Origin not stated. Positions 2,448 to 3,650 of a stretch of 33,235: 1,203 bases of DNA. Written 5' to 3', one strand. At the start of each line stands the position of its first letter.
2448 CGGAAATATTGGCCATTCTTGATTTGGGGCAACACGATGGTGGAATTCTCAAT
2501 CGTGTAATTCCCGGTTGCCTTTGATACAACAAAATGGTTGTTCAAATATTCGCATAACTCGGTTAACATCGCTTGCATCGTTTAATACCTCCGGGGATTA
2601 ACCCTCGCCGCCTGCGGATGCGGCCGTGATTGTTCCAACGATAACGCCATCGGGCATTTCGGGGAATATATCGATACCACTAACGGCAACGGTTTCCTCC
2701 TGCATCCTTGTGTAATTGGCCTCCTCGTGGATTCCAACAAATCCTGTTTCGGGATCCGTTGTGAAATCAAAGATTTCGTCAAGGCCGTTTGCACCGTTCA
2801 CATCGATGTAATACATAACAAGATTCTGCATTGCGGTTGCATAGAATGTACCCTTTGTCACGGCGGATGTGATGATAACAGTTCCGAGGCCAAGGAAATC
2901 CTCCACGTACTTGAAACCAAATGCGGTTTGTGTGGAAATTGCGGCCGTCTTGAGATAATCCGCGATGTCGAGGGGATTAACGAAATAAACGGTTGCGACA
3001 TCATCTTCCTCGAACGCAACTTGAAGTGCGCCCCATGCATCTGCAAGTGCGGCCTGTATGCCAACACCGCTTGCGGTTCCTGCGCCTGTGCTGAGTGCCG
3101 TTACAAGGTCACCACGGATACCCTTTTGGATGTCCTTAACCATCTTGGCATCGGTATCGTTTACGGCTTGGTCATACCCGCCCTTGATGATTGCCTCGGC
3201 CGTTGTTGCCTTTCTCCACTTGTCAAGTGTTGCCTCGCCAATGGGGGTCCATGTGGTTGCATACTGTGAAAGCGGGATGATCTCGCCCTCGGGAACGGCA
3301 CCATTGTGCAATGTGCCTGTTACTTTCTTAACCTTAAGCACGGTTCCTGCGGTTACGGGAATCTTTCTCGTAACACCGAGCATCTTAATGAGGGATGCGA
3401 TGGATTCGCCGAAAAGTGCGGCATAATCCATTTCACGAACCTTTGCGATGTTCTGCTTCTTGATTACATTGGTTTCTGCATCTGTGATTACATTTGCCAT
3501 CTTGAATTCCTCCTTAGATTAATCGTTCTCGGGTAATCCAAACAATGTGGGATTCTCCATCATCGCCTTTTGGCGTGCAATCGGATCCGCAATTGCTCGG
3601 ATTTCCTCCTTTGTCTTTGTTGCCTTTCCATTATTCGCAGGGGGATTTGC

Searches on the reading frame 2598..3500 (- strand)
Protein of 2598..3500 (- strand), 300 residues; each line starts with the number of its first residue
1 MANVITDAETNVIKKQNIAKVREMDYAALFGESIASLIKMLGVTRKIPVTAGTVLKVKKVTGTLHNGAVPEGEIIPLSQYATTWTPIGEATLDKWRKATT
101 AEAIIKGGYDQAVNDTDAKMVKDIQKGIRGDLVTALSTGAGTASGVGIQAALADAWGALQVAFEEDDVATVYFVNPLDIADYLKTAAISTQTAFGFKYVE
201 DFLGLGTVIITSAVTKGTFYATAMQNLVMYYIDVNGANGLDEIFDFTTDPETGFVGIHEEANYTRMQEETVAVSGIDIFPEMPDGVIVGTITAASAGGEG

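Call 18: search_protein_families(library=phrogs, proteins=[window:2598-3500:-], max_evalue=0.001)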
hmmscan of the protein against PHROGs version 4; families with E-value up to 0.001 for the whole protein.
window:2598-3500:- (300 aa): 1 family
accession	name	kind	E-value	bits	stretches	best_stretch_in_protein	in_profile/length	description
phrog_544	-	head and packaging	2.6e-53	182.3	1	8-295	7-277/282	major head protein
